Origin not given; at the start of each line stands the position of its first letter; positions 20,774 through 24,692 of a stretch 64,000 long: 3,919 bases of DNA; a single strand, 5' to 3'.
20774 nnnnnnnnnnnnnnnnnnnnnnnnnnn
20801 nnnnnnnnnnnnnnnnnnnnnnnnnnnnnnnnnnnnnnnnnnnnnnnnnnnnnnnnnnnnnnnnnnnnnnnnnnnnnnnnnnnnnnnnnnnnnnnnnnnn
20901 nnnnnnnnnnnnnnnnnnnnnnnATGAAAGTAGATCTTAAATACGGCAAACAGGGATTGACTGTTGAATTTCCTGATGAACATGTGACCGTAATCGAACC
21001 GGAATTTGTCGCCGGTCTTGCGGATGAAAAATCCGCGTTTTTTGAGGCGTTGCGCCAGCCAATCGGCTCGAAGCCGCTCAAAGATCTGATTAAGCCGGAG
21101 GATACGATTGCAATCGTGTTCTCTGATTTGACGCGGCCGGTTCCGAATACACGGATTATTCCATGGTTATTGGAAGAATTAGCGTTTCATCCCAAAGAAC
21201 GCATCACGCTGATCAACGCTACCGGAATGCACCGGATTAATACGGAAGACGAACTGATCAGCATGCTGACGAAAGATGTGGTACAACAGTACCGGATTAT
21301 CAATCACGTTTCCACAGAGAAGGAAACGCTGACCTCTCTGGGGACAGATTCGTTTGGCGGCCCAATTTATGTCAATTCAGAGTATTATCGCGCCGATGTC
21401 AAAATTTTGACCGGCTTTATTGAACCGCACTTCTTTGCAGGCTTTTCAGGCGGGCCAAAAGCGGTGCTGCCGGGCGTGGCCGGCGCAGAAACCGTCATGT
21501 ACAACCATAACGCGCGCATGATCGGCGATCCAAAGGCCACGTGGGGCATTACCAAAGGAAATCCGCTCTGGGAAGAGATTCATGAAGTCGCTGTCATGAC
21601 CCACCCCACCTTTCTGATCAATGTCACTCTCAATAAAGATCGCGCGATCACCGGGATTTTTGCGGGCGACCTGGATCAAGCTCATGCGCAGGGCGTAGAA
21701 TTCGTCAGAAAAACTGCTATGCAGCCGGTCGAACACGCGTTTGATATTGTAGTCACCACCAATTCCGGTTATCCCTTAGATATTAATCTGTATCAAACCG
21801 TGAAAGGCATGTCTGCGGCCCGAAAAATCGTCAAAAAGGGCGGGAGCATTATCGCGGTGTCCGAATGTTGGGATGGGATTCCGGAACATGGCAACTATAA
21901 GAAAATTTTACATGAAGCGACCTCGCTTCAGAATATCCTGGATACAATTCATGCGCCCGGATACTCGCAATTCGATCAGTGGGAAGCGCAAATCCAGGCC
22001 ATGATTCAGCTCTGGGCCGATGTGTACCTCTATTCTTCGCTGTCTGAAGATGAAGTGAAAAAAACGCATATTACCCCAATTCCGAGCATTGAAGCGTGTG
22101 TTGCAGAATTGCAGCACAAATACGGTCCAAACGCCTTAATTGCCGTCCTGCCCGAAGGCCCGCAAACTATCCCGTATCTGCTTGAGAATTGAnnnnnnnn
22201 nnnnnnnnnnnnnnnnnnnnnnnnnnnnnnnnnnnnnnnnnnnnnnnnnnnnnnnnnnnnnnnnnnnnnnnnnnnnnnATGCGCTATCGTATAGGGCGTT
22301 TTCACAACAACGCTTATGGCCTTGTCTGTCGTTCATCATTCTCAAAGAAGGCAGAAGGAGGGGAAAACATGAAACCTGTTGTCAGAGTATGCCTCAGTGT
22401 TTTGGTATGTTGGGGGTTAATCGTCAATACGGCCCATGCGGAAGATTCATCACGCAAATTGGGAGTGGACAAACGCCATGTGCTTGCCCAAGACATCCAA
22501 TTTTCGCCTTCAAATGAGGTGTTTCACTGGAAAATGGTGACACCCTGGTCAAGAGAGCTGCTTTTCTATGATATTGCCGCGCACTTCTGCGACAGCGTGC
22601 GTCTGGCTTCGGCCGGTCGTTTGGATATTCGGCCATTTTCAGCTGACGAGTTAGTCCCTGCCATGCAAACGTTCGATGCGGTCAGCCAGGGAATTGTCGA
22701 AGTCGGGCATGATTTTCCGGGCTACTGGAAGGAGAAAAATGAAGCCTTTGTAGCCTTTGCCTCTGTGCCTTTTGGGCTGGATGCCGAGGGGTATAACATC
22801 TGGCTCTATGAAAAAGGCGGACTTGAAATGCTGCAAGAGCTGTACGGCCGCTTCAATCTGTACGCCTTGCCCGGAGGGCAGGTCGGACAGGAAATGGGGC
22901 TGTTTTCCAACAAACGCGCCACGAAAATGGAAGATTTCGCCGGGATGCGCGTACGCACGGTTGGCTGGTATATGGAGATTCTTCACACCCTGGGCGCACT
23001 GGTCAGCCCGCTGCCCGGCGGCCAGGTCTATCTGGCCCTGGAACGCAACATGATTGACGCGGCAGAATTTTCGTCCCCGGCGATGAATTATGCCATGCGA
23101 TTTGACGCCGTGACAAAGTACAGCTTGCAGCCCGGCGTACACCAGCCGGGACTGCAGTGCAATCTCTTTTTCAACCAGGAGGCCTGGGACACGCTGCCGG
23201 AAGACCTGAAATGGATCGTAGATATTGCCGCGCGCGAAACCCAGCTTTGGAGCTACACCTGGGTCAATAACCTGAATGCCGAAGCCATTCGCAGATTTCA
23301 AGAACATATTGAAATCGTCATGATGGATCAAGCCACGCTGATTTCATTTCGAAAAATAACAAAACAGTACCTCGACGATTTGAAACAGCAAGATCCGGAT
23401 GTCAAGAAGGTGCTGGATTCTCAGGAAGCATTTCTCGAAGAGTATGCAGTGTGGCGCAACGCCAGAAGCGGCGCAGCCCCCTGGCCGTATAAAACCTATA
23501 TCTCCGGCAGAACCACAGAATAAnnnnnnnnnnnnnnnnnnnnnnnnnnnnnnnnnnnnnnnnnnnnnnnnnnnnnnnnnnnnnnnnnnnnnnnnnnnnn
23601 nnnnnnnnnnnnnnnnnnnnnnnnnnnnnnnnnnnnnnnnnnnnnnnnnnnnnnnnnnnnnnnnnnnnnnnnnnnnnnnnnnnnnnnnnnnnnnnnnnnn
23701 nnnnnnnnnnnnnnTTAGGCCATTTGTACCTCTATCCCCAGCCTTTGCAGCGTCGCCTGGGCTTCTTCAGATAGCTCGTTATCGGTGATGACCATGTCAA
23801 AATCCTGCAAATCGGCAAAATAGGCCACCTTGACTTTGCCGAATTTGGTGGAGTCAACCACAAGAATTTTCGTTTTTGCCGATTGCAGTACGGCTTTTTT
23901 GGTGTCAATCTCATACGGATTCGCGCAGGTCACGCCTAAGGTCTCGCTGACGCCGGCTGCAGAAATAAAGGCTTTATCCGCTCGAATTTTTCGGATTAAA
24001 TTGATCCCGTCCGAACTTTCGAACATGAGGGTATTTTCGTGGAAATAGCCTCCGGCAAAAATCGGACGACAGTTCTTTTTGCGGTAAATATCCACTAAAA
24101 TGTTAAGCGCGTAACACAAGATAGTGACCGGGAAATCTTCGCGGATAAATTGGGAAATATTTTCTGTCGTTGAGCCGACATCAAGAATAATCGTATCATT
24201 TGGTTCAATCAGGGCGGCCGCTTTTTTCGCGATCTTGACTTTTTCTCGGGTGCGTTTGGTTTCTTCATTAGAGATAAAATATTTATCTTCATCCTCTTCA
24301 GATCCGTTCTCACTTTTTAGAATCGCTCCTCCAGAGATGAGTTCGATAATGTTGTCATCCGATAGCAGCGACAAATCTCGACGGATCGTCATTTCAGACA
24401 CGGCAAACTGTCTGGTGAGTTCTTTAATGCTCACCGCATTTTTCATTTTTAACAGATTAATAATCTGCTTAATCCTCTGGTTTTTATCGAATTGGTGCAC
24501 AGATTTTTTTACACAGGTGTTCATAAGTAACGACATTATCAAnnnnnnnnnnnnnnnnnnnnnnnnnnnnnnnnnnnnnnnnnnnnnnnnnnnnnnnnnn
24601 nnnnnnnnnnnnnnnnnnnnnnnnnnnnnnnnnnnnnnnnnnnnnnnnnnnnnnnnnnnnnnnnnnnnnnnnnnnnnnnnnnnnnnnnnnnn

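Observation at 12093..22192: Complete EtfAB-dependent (electron-confurcating type) lactate utilisation cluster under a sigma-54 two-component system, with recognisable -24/-12 promoter and enhancer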

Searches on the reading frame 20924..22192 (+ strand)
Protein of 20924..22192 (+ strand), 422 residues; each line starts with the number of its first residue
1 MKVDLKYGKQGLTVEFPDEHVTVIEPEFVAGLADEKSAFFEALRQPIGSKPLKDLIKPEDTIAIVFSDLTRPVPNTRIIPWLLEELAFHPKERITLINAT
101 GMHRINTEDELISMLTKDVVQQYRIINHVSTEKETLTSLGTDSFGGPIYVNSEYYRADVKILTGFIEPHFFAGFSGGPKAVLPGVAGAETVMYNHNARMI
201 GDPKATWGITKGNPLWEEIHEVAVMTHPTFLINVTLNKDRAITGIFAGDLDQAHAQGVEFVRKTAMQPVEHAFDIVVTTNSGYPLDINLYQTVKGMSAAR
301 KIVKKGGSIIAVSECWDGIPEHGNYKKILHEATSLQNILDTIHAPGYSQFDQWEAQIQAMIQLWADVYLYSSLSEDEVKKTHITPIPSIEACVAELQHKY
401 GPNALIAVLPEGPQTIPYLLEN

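Call 3: search_protein_families(library=pfam, proteins=[window:20924-22192:+])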
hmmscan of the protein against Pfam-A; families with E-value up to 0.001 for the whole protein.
window:20924-22192:+ (422 aa): 2 families
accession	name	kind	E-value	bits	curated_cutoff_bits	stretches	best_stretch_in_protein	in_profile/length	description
PF09861.14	Lar_N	-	3.1e-68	229.4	23.3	1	7-208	1-204/204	Lactate racemase N-terminal domain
PF21113.2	LarA_C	-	3e-30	105.6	25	1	273-412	6-147/152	Lactate racemase C-terminal domain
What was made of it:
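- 20924..22192 (+): Nickel-pincer-dependent lactate racemase LarA, 422 aa. Lar_N + LarA_C (call 3).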

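Call 4: search_protein_families(library=ncbifam, proteins=[window:20924-22192:+])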
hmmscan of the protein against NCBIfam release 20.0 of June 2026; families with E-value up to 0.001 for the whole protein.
window:20924-22192:+ (422 aa): 6 families
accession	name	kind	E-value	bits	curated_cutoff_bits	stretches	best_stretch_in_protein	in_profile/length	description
NF033504.2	Ni_dep_LarA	equivalog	1.1e-158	528.4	460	1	2-418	1-421/422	nickel-dependent lactate racemase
NF052593.1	NPN_racem_MAR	equivalog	1.6e-112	376.2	500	1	4-418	2-414/415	nickel-dependent malate racemase, LarAH6 family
NF052595.1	NPN_LarAH5_MAR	equivalog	4.8e-99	332.1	462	1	4-418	2-414/415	nickel-dependent malate racemase, LarAH5 family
NF052525.1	NPN_LarAH10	equivalog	1.8e-91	307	540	1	2-417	2-425/426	NPN-dependent 2-hydroxyacid racemase, LarAH10 family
NF052592.1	LarAH_14_15_16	equivalog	1.7e-21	76.2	740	1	7-205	16-220/520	NPN-dependent hydroxyacid isomerase, LarAH14/15/16 family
NF052594.1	NPN_18_hexonate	equivalog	7e-06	25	500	1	57-313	22-293/411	nickel-dependent putative hexonate epimerase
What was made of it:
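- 20924..22192 (+): The malate-racemase and other LarA-homologue models score below their cut-offs (call 4).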

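Call 60: search_protein_families(library=pfam, max_evalue=10, proteins=[P0122, P0123])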
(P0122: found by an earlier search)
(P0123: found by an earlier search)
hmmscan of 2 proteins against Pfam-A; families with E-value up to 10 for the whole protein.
P0122 (482 aa): 6 families
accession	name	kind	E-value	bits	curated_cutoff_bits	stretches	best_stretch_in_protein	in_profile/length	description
PF02518.31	HATPase_c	-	2.9e-20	73.2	26.4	1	369-474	2-109/111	Histidine kinase-, DNA gyrase B-, and HSP90-like ATPase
PF00512.31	HisKA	-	3.7e-15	56.2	26.9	1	264-321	3-59/66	His Kinase A (phospho-acceptor) domain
PF14501.12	HATPase_c_5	-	6.5e-09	36.1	22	1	370-469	3-99/102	GHKL domain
PF17203.10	sCache_3_2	-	0.0061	17.1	28.4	1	75-174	44-137/140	Single cache domain 3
PF23973.1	DUF7299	-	0.016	15.7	27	1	176-240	1-64/77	Family of unknown function (DUF7299)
PF06103.16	DUF948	-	1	10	37.2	1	181-247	11-80/89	Bacterial protein of unknown function (DUF948)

P0123 (482 aa): 7 families
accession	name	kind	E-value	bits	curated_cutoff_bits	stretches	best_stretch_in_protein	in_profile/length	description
PF02518.31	HATPase_c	-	7.9e-20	71.8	26.4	1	369-474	2-109/111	Histidine kinase-, DNA gyrase B-, and HSP90-like ATPase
PF00512.31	HisKA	-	3.5e-15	56.3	26.9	1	264-321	3-59/66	His Kinase A (phospho-acceptor) domain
PF14501.12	HATPase_c_5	-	2.5e-09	37.4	22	1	370-469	3-99/102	GHKL domain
PF17203.10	sCache_3_2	-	0.0004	20.9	28.4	1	34-175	2-138/140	Single cache domain 3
PF10954.13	DUF2755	-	0.15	12.6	25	1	160-203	3-46/100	Protein of unknown function (DUF2755)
PF23973.1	DUF7299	-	0.38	11.3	27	1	176-239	1-63/77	Family of unknown function (DUF7299)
PF20966.2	MASE6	-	0.48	10.8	27.4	1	5-77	5-77/170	MASE6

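Call 90: find_encoding_contigs(protein=window:20924-22192:+, flank=1000, max_places=3)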
Protein window:20924-22192:+ (422 aa): no gene with exactly this product is on record in the collection.

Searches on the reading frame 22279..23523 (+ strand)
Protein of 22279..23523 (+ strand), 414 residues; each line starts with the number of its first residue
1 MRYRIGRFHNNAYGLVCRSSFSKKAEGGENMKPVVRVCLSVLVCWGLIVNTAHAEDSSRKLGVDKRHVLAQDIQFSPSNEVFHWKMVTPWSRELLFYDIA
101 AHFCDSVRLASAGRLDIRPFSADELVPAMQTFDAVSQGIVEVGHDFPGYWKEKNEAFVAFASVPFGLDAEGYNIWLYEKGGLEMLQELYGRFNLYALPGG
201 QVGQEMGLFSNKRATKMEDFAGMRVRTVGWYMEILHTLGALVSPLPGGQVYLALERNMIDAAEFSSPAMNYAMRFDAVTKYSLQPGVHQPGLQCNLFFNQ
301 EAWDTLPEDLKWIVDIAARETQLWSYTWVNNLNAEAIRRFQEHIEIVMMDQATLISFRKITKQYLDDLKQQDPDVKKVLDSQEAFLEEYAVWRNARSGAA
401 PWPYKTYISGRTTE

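Call 3: search_protein_families(library=pfam, proteins=[window:22279-23523:+])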
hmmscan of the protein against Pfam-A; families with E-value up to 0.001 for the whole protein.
window:22279-23523:+ (414 aa): 1 family
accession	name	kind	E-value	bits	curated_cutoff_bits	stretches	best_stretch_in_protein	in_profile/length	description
PF03480.18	DctP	-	1.1e-37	130.3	23.4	1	92-367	7-281/286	Bacterial extracellular solute-binding protein, family 7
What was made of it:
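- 22369..23523 (+): Orphan TRAP-type solute-binding protein, 384 aa with a signal peptide, of the pyruvate/lactate-binding TakP/TTHA0766 subfamily. No DctQ or DctM is present in the window. PF03480 (call 3).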

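Call 4: search_protein_families(library=ncbifam, proteins=[window:22279-23523:+])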
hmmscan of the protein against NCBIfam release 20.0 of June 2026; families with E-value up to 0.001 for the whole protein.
window:22279-23523:+ (414 aa): 2 families
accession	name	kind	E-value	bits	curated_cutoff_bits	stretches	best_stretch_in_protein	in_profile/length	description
TIGR00787.1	dctP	subfamily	1.3e-18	67.4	175.05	1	100-342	15-255/257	DctP family TRAP transporter solute-binding subunit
NF037995.1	TRAP_S1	subfamily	9.7e-12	44.8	50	1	207-343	120-256/271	TRAP transporter substrate-binding protein DctP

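Call 80: search_solved_structures(query=window:22369-23523:+, max_evalue=0.00001)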
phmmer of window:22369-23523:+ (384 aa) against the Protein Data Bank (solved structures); distinct sequences matched with E-value up to 0.00001: 45.
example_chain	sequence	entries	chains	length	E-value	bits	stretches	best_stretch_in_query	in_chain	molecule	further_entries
4pet_A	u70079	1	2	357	5.6e-51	176.9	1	47-366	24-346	Extracellular solute-binding protein, family 7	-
5cm6_A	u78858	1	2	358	6.8e-50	173.3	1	47-364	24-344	TRAP dicarboxylate transporter-DctP subunit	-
7ug8_A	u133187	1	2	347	5.6e-47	163.7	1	53-365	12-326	Ketoacid-binding protein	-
4yzz_A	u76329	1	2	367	1.1e-42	149.6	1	47-367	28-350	TRAP TRANSPORTER SOLUTE BINDING PROTEIN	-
4yic_A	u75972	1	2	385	1.2e-42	149.4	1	47-367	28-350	TRAP TRANSPORTER SOLUTE BINDING PROTEIN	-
2hzk_A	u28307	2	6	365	4.3e-40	141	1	54-364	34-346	TRAP-T family sorbitol/mannitol transporter, periplasmic binding protein, SmoM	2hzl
2zzv_A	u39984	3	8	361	1e-38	136.5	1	50-331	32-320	ABC transporter, solute-binding protein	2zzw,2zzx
7e9y_A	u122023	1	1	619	5.6e-31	111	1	52-233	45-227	Lactate-binding periplasmic protein TTHA0766,Lactate-binding periplasmic protein TTHA0766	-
8zmz_A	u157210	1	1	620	8.8e-30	107.1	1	52-246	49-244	Lactate-binding periplasmic protein TTHA0766,Red fluorescent protein drFP583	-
4uab_A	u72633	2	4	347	1.4e-16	63.6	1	30-350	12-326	Twin-arginine translocation pathway signal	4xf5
4pe3_A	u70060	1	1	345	3.3e-16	62.4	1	67-358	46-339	TRAP dicarboxylate transporter-DctP subunit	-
4x8r_A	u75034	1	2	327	1.3e-11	47.3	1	77-342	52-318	TRAP dicarboxylate transporter, DctP subunit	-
4p47_A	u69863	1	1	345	3.6e-10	42.5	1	72-296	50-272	TRAP dicarboxylate transporter, DctP subunit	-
4mmp_A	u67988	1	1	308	7.5e-10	41.5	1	67-348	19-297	Sialic Acid Binding Protein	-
4n6d_A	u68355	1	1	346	2.6e-09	39.7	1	77-341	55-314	TRAP dicarboxylate transporter-DctP subunit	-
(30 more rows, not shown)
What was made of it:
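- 22369..23523 (+): Best PDB hits: 4pet, 5cm6, 7ug8 'ketoacid-binding protein', 2hzk TakP and 2zzv/7e9y lactate-binding TTHA0766 (call 80).
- Closest known: TakP / TTHA0766 subfamily of TRAP solute-binding proteins. Same: The cluster's DctP has these pyruvate-, ketoacid- and lactate-binding proteins as its best solved relatives (call 80).
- The top PDB relatives of the DctP include pyruvate/ketoacid binders (call 80).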

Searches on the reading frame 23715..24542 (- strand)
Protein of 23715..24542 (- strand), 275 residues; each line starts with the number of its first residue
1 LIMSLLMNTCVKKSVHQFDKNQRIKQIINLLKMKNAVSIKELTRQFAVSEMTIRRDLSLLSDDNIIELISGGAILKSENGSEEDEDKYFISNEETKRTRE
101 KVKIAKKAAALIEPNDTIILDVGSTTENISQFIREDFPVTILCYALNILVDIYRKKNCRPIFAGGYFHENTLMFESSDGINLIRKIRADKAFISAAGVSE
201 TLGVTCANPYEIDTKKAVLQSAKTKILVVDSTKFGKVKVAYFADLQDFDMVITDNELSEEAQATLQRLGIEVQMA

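Call 47: search_protein_families(library=pfam, proteins=[window:23715-24542:-])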
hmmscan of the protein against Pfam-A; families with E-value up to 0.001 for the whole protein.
window:23715-24542:- (275 aa): 4 families
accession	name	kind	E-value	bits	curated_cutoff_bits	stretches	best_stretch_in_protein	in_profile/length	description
PF00455.28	DeoRC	-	9.7e-44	149.6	31.8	1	98-255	3-160/160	DeoR C terminal sensor domain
PF08220.18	HTH_DeoR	-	3.6e-14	52.7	21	1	23-77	1-55/57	DeoR-like helix-turn-helix domain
PF08279.18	HTH_11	-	1.7e-08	34.7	25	1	23-69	1-49/55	HTH domain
PF00392.27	GntR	-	0.00014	21.8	27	1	32-74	19-62/64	Bacterial regulatory proteins, gntR family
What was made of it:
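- On lct operon with GntR-type LctA regulator: The DeoR gene at 23715-24542 is on the opposite strand, next to a sugar ABC system (call 47).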
